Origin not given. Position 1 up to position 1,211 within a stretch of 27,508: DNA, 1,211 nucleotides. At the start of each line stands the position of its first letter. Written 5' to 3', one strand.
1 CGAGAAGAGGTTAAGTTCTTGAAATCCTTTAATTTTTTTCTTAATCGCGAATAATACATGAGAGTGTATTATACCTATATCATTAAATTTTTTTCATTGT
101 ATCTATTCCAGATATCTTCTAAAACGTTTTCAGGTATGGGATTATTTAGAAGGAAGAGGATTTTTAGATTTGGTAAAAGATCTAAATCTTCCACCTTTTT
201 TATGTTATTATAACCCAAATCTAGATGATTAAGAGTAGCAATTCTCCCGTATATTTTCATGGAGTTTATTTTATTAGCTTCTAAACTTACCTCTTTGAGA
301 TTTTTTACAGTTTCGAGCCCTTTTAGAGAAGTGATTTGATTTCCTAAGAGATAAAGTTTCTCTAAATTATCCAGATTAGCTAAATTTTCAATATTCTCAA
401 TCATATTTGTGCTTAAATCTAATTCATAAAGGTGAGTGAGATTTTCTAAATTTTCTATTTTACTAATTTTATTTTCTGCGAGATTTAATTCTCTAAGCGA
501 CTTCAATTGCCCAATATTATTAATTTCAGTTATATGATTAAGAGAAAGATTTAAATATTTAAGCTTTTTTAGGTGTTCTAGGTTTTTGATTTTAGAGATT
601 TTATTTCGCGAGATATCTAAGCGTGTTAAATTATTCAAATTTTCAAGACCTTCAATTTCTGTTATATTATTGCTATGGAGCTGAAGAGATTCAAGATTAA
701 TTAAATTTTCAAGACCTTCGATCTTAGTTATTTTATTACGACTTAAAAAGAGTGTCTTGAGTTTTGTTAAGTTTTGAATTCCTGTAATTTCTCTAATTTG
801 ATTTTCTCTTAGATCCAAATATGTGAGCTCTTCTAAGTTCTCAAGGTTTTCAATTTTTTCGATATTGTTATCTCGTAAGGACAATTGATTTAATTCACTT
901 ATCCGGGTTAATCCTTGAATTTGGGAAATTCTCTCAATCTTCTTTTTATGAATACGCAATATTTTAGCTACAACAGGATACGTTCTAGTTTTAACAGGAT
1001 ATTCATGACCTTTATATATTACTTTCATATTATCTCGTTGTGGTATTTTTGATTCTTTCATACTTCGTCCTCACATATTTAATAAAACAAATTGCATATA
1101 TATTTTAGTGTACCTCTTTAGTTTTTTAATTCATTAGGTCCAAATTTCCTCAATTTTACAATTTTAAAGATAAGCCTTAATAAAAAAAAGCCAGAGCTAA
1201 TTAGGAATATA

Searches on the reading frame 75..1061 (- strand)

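Call 16: search_protein_families(library=pfam, proteins=[window:75-1061:-], max_evalue=0.01)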
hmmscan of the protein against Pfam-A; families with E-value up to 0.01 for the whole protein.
window:75-1061:- (328 aa): 14 families
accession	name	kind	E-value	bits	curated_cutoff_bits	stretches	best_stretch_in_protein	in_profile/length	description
PF12799.13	LRR_4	-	8.8e-52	172.4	27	9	78-119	2-44/44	Leucine Rich repeats (2 copies)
PF13855.12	LRR_8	-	3.6e-26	91.1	27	6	122-177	2-61/61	Leucine rich repeat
PF14580.12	LRR_9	-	3.7e-19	69.4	30.5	3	52-149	16-116/175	Leucine-rich repeat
PF23598.1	LRR_14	-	1e-15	57.8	40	2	31-152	23-148/353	Leucine-rich repeat region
PF23952.1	LRR_EndoS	-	3.4e-10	40.6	27.9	2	125-219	27-116/116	Endo-beta-N-acetylglucosaminidase EndoS LRR domain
PF00560.39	LRR_1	-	6e-10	37.7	20.6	0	144-158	1-17/23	Leucine Rich Repeat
PF13516.12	LRR_6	-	1.1e-07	31.8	23.4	0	164-178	2-16/24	Leucine Rich repeat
PF21832.1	DUF6892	-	2.3e-05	25.1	24.6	0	269-315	82-127/136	Family of unknown function (DUF6892)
PF23211.1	LRR_LRWD1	-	0.00021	21.5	28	1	205-265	38-98/190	Leucine-rich repeat and WD repeat-containing protein 1, LRR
PF24048.1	LRR_NXF1-5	-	0.00025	21.1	30.5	0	74-133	51-116/142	NXF1/2/3/5 leucine-rich repeat domain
PF14814.11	UB2H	-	0.0014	19.1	27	0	146-172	59-85/85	Bifunctional transglycosylase second domain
PF09597.18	SAM_Ribosomal_mS41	-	0.0026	18.3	23.7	0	109-133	26-50/68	Small ribosomal subunit protein mS41 SAM domain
PF04435.23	SPK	-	0.0054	17.3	22.1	0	285-317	47-79/104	Domain of unknown function (DUF545)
PF06878.16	Pkip-1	-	0.0071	16.9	25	0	124-165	53-92/163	Pkip-1 protein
